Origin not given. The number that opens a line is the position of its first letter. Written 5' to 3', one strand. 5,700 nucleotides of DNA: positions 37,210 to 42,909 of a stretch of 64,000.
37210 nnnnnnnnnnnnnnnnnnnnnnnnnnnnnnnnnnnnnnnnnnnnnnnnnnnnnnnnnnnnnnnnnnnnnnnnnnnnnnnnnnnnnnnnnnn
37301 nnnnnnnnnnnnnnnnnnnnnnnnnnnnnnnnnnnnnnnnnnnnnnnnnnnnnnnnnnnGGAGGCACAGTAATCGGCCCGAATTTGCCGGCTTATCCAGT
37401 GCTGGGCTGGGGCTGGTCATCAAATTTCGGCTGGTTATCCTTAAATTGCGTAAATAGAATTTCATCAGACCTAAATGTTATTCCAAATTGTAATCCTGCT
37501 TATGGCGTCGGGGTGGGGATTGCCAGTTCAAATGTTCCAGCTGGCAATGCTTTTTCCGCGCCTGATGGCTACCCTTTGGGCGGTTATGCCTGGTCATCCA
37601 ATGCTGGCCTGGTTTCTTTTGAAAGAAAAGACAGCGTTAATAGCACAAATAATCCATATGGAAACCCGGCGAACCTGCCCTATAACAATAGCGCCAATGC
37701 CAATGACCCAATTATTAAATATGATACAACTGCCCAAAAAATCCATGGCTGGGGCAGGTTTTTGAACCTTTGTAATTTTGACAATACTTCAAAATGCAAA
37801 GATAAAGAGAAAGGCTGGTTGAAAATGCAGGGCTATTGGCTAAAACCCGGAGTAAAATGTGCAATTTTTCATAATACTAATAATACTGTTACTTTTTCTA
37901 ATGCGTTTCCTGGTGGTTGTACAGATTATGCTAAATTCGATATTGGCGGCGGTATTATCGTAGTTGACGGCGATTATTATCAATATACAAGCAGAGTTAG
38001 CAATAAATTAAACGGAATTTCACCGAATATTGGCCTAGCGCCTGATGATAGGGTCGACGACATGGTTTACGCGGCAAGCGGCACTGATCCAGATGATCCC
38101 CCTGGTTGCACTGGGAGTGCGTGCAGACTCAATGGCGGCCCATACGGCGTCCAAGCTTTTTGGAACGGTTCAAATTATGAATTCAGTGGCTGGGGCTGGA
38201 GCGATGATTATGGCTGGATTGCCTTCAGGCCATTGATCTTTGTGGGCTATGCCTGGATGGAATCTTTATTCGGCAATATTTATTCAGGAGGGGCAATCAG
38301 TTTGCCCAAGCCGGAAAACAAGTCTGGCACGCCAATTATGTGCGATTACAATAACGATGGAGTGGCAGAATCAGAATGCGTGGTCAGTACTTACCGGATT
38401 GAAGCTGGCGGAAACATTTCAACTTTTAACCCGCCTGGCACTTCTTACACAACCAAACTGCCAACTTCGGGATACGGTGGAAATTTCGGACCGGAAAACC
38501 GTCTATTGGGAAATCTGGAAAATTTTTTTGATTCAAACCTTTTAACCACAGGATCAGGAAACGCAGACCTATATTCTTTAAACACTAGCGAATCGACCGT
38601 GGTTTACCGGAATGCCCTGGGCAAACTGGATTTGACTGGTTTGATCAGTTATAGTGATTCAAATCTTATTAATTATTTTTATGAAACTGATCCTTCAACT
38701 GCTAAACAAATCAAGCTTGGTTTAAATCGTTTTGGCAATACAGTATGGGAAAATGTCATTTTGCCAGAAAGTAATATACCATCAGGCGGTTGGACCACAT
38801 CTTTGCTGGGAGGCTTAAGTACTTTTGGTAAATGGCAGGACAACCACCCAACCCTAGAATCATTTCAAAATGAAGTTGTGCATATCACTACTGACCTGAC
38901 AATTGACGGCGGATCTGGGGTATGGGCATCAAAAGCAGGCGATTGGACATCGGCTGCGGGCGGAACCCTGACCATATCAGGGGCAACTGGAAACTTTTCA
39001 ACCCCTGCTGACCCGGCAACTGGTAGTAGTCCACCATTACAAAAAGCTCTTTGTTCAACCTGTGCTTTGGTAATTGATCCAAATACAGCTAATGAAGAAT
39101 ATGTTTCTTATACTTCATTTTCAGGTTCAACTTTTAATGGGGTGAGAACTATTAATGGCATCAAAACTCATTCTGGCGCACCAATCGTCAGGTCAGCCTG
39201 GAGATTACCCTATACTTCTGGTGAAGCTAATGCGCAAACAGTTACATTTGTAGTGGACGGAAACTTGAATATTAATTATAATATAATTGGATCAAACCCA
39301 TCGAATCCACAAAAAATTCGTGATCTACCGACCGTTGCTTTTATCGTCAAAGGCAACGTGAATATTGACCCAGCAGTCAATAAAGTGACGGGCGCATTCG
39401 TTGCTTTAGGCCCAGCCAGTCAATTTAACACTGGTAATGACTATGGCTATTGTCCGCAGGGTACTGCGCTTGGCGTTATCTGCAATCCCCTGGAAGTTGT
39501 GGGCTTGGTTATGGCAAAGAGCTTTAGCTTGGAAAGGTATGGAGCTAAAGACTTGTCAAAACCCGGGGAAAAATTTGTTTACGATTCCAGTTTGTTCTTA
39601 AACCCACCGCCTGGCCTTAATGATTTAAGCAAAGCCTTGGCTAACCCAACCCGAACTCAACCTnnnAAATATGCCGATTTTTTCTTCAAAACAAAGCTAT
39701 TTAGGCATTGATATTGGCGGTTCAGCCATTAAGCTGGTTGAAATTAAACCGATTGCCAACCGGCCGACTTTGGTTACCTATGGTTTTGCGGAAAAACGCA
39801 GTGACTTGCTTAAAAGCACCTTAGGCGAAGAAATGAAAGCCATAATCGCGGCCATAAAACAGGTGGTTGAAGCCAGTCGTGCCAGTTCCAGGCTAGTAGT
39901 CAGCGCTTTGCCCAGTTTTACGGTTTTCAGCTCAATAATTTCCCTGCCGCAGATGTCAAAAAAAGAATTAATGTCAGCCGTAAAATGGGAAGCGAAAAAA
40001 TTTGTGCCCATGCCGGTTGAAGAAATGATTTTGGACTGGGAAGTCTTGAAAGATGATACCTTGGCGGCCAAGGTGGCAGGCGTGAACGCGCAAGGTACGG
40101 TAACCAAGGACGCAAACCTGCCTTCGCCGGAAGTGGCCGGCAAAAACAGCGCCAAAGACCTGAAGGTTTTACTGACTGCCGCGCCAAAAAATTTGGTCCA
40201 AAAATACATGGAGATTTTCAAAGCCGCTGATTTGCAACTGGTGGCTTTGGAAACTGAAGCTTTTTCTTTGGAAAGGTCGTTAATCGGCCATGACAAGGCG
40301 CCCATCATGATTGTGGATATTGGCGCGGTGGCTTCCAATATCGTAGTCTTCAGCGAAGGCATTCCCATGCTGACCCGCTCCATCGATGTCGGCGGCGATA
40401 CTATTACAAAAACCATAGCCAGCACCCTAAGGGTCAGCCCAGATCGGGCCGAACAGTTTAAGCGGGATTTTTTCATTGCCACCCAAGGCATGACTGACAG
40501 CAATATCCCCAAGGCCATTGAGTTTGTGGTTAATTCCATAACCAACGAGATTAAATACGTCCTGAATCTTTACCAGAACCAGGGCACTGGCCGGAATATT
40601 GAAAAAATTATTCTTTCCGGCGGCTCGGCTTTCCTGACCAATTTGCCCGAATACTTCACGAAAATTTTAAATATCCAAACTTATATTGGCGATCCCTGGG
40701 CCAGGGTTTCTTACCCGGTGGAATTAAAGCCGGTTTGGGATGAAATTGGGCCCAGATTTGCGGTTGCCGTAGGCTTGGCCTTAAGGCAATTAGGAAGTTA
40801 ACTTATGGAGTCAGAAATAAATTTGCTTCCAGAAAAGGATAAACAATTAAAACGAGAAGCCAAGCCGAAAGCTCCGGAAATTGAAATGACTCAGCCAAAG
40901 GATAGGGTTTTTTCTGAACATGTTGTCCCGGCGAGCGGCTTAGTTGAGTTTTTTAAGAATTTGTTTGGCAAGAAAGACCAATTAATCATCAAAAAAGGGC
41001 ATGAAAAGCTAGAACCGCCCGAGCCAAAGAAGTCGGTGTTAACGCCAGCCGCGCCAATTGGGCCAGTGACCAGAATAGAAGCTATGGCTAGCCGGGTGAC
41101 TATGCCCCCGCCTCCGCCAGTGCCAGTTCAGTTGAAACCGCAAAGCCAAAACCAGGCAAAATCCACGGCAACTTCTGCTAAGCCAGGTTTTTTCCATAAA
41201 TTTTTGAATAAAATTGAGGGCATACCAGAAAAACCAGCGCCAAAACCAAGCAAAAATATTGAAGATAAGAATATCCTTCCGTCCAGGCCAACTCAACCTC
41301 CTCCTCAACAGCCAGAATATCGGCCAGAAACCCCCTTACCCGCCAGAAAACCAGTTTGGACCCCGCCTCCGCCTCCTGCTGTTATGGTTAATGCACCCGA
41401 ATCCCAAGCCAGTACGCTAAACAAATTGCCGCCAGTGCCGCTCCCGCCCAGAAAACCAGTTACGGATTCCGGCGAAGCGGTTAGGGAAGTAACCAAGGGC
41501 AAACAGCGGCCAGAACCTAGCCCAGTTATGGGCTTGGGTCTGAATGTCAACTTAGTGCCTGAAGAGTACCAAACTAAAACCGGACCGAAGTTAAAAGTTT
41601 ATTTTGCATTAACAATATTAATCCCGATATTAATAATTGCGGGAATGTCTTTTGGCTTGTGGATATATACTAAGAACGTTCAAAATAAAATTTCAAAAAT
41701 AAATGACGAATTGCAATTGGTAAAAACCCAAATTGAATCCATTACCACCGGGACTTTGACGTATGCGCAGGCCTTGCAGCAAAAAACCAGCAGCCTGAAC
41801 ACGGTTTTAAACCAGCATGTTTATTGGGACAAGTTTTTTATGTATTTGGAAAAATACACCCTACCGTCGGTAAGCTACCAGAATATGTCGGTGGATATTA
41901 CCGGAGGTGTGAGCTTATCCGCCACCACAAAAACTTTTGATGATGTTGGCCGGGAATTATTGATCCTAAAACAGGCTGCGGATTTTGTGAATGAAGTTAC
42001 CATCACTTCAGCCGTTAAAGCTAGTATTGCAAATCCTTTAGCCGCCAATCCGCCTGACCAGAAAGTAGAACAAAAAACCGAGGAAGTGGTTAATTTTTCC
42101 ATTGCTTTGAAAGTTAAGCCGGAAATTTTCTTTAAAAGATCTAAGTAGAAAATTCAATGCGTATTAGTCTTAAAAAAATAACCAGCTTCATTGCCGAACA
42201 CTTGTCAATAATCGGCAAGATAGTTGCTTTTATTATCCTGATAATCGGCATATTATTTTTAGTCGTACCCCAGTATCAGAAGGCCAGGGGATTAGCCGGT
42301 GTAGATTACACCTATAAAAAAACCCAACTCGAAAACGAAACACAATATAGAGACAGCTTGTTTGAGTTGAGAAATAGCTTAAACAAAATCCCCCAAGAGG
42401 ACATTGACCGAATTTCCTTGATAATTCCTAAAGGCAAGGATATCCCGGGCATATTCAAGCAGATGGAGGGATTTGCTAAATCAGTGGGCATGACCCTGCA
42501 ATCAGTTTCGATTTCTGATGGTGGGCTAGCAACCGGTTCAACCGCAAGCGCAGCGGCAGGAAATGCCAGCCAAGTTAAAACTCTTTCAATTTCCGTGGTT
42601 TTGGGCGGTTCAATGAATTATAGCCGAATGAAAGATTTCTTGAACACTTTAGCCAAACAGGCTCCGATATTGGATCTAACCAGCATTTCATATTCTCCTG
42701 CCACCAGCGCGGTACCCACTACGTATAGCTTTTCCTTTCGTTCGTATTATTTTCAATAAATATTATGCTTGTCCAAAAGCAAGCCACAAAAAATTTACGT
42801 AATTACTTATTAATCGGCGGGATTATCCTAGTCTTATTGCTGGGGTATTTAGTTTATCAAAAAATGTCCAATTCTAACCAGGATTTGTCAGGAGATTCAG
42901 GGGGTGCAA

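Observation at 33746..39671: Two giant secreted proteins (617 and 1308 aa) directly upstream of and co-operonic with pilMNO-pilB, the larger with repeated GWGWS-x3-GW motifs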

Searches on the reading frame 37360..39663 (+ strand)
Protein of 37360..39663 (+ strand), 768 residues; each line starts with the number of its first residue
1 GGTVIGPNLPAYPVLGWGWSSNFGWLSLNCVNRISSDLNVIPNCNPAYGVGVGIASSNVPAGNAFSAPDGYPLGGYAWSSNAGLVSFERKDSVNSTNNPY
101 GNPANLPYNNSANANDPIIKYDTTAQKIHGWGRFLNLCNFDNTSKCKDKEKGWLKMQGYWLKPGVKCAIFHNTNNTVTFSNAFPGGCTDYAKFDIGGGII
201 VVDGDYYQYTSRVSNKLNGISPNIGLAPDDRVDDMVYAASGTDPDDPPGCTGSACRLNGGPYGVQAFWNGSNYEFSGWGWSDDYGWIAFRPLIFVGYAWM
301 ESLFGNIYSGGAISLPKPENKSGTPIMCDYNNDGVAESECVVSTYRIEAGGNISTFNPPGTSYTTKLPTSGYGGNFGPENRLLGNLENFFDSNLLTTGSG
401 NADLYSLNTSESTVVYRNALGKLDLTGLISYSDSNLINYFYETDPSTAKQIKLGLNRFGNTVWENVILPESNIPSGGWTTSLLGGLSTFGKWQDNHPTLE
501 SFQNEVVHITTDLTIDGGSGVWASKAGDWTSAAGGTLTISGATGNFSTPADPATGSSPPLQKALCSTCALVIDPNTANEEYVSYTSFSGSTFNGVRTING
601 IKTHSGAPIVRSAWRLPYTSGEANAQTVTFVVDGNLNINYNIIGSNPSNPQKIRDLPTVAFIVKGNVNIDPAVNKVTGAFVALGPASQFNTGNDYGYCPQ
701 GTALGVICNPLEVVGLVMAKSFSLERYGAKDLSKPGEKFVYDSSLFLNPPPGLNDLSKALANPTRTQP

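Call 86: search_dna_similar(query=window:37360-39663:+, collection=phages, mode=protein, max_evalue=0.001, max_rows=10)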
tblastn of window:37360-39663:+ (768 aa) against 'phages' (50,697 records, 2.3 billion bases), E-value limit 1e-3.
No match.

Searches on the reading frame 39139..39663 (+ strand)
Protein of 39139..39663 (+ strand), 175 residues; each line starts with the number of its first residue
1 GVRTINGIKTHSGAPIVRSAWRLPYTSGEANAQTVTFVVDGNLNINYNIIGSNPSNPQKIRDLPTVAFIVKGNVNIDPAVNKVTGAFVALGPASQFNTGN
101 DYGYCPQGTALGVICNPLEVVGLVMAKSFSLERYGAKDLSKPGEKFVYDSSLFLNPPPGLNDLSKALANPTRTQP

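Call 53: search_solved_structures(query=A8, max_evalue=10, show_alignments=2)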
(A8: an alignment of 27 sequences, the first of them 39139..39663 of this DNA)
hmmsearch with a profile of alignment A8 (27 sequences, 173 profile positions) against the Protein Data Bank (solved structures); distinct sequences matched with E-value up to 10: 8.
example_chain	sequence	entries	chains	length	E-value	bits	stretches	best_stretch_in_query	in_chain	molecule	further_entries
8hcr_G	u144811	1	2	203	1.2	11.7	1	78-141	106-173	Probable cytochrome c oxidase subunit 3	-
4osd_A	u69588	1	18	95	3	10.4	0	28-71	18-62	Tail-associated lysozyme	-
4ku0_A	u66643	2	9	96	3.1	10.4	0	28-71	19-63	Tail-associated lysozyme | Baseplate central spike complex protein gp5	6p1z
4jj2_A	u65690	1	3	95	3.4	10.2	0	28-71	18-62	Tail-associated lysozyme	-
4jiv_A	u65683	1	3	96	7.6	9.1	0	27-71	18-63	Tail-associated lysozyme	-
4jiw_A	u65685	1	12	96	7.7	9.1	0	27-50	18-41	Tail-associated lysozyme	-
6p22_A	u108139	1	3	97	8.2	9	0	27-70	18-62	CHIMERA OF CENTRAL SPIKE PROTEINS GP5 FROM PHAGE T4 AND PVC8 FROM PVC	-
3a1m_A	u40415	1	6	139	9.8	8.7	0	28-45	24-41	chimera of thrombin cleavage site, Tail-associated lysozyme, Fibritin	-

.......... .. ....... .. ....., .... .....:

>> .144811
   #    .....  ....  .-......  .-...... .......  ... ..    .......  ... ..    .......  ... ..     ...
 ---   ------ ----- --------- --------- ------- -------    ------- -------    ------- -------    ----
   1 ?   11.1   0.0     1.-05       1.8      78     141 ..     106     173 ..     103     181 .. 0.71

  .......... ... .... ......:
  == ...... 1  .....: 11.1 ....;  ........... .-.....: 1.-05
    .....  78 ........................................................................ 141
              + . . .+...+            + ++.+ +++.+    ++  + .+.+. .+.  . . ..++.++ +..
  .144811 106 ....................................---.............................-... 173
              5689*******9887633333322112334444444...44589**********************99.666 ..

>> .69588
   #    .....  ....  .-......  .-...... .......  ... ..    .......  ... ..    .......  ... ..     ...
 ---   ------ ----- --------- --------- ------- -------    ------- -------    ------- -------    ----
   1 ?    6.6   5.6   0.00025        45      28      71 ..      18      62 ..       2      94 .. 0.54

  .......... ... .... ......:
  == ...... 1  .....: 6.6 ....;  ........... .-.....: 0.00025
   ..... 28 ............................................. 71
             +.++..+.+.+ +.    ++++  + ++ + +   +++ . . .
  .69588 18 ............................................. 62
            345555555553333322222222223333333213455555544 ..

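Call 54: search_protein_families(library=pfam, alignment_id=A8, max_evalue=1)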
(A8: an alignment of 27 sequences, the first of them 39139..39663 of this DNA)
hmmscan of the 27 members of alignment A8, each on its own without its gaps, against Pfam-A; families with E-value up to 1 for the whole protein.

A. member 1, window:39139-39663:+ (175 aa): 1 family
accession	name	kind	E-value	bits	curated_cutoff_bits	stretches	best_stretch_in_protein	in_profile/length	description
PF20597.4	pAdhesive_15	-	0.016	15.5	23.8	1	38-104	28-92/254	Putative Ice-binding-like adhesive domain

B. families by the number of members that match (of 27 scanned): 5 families
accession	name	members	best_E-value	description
PF20597.4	pAdhesive_15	6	7.6e-05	Putative Ice-binding-like adhesive domain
PF23981.1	DUF7305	5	6.5e-05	Domain of unknown function (DUF7305)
PF21015.2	Ybfg_C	1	0.071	Ybfg C-terminal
PF21505.3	RPN2_N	1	0.12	26S proteasome subunit RPN2, N-terminal domain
PF04519.19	Bactofilin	1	0.66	Polymer-forming cytoskeletal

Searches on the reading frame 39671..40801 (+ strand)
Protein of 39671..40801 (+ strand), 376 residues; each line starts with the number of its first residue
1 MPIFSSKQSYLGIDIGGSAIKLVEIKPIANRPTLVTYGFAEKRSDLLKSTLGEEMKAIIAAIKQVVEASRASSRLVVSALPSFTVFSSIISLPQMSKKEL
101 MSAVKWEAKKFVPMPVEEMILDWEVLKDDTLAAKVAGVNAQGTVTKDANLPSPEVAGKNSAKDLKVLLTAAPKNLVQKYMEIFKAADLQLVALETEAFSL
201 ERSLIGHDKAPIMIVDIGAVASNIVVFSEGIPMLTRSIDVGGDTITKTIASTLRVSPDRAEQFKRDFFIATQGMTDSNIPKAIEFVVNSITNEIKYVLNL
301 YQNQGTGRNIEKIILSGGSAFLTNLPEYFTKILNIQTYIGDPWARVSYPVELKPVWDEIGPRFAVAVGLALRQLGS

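Call 6: search_protein_families(library=pfam, proteins=[window:39671-40801:+], max_evalue=0.1)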
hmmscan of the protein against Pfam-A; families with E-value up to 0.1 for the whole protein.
window:39671-40801:+ (376 aa): 7 families
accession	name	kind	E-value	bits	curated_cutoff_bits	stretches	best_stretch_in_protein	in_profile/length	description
PF11104.14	PilM_2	-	7.4e-42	143.9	27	2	159-373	121-339/340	Type IV pilus assembly protein PilM;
PF14450.12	FtsA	-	5.3e-16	59.6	31.8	1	214-368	2-127/127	Cell division protein FtsA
PF06723.19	MreB_Mbl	-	7.2e-11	41.9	27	2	212-254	147-189/327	MreB/Mbl protein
PF08841.16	DDR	-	8.5e-05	22.2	24.6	0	299-371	264-326/328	Diol dehydratase reactivase ATPase-like domain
PF06277.17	EutA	-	9.3e-05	21.9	27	1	209-320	142-265/475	Ethanolamine utilisation protein EutA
PF00022.25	Actin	-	0.033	13.2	27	1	209-259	141-190/410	Actin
PF08389.18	Xpo1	-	0.049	14.2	22.7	0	42-103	67-129/147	Exportin 1-like protein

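Call 7: search_protein_families(library=ncbifam, proteins=[window:39671-40801:+], max_evalue=0.1)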
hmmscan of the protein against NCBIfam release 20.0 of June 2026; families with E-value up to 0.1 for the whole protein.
window:39671-40801:+ (376 aa): 14 families
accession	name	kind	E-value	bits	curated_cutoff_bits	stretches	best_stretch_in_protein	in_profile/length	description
TIGR01175.1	pilM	subfamily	8.5e-58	196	133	2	159-373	129-347/348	type IV pilus assembly protein PilM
NF045709.1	Amuc_1101_fam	equivalog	3.2e-32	112.1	650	2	206-375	174-351/608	Amuc_1101 family PilM-like pilus complex protein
TIGR01174.1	ftsA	equivalog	1.3e-16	60.7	175.85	1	166-370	150-369/371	cell division protein FtsA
NF010539.0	PRK13927.1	subfamily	1.2e-09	37.5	293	2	208-254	149-195/339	rod shape-determining protein MreB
NF011660.0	PRK15080.1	equivalog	2.7e-09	36.7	182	1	179-338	113-256/277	ethanolamine utilization protein EutJ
TIGR00904.1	mreB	subfamily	2.5e-08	33.4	365.75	2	207-254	147-194/334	MreB/Mrl family cell shape determining protein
TIGR02529.1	EutJ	subfamily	9.4e-06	25.3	152.1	1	213-338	111-223/239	ethanolamine utilization protein EutJ family protein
NF010540.1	PRK13929.1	exception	2.4e-05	23.6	515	0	212-254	152-194/334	rod-share determining protein MreBH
TIGR00555.1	panK_eukar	equivalog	0.00013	21.5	247.6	0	11-74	3-55/304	type II pantothenate kinase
NF007009.0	PRK09472.1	equivalog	0.00016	20.9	409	1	211-270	205-264/420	cell division protein FtsA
NF009842.0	PRK13317.1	equivalog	0.00084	18.8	234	0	10-66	4-46/277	type II pantothenate kinase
NF045943.2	MAG3720_fam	hypoth_equivalog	0.0067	15.6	70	1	176-335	166-332/395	MAG3720 family protein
NF007992.0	PRK10719.1-3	equivalog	0.032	13.1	598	1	208-246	143-181/478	ethanolamine ammonia-lyase reactivating factor EutA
NF045748.1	MPN316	equivalog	0.039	13.1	500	0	171-251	164-243/424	MPN316 family protein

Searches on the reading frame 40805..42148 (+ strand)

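Call 6: search_protein_families(library=pfam, proteins=[window:40805-42148:+], max_evalue=0.1)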
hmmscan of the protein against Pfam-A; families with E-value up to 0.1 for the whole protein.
window:40805-42148:+ (447 aa): 0 families

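Call 7: search_protein_families(library=ncbifam, proteins=[window:40805-42148:+], max_evalue=0.1)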
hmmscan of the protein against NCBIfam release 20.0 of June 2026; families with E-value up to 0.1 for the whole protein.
window:40805-42148:+ (447 aa): 1 family
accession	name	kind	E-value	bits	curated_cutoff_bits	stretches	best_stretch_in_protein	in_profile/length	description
NF053779.1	BT3442_fam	equivalog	0.07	11.8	940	0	272-338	364-423/563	BT3442 family protein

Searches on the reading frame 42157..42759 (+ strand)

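Call 6: search_protein_families(library=pfam, proteins=[window:42157-42759:+], max_evalue=0.1)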
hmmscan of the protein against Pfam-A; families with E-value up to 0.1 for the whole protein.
window:42157-42759:+ (200 aa): 2 families
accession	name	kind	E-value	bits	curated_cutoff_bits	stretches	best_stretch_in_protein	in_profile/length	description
PF04350.18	PilO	-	0.073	13.7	22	0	55-120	12-76/145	Pilus assembly protein, PilO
PF06143.16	Baculo_11_kDa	-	0.076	13.1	28.4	0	7-37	28-58/84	Baculovirus 11 kDa family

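Call 7: search_protein_families(library=ncbifam, proteins=[window:42157-42759:+], max_evalue=0.1)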
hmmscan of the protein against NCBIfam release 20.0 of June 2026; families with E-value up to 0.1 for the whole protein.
window:42157-42759:+ (200 aa): 0 families
